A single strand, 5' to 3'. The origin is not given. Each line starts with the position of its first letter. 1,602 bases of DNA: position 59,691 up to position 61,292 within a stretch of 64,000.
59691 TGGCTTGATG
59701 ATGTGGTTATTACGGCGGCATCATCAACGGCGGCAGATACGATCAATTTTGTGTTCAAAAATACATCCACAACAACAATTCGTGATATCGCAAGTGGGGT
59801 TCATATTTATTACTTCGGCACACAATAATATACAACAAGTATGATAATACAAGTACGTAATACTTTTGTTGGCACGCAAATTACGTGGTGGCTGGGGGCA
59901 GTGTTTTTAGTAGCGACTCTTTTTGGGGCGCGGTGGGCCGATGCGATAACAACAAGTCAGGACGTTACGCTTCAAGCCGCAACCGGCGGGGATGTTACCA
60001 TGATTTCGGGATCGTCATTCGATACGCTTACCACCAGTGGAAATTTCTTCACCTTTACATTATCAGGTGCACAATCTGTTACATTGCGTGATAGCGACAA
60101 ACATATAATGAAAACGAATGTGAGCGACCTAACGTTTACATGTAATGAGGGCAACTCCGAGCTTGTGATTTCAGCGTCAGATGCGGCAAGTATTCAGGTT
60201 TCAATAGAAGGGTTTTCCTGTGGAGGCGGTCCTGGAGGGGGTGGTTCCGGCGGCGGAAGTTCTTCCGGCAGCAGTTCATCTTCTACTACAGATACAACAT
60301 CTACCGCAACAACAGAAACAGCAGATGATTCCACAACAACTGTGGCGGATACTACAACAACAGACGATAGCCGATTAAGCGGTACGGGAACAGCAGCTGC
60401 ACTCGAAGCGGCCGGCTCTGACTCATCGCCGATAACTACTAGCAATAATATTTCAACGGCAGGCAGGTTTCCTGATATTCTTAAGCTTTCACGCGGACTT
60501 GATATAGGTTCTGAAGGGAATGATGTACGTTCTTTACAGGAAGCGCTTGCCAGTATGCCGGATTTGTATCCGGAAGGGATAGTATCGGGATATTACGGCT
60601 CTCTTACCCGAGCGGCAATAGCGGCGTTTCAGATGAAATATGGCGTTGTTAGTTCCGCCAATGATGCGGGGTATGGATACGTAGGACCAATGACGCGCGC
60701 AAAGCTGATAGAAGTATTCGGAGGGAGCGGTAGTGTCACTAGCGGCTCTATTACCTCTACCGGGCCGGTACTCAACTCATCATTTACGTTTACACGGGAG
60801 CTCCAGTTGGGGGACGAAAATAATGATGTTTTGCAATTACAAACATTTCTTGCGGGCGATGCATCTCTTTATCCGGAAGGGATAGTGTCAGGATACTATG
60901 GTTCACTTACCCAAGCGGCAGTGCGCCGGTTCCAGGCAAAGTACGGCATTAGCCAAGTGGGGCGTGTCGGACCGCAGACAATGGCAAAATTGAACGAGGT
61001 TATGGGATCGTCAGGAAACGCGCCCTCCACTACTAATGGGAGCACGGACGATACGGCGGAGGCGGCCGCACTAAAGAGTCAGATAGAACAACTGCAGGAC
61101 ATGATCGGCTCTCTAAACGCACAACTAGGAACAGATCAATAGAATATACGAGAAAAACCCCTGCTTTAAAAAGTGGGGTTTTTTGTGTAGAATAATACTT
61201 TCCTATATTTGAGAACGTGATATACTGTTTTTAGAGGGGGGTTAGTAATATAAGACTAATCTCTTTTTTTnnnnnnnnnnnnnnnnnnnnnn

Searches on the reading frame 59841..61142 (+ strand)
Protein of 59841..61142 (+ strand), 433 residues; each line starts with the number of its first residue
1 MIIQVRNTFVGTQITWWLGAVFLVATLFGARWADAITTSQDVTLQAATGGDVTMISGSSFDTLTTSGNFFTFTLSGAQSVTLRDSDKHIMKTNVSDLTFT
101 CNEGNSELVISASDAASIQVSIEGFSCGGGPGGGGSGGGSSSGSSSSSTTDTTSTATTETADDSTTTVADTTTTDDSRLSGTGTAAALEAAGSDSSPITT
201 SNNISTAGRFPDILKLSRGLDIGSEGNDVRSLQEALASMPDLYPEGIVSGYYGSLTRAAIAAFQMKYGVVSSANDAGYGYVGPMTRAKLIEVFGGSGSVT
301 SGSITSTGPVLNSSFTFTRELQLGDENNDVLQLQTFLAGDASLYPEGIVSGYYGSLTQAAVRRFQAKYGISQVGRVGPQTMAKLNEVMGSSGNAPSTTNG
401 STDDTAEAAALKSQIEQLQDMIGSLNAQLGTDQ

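Call 79: search_protein_families(library=pfam, proteins=[window:59841-61142:+], max_evalue=0.00001)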
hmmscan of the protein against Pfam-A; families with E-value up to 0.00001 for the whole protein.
window:59841-61142:+ (433 aa): 1 family
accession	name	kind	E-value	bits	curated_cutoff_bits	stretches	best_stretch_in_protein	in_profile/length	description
PF01471.23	PG_binding_1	-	6.9e-23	81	23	2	327-384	2-57/57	Putative peptidoglycan binding domain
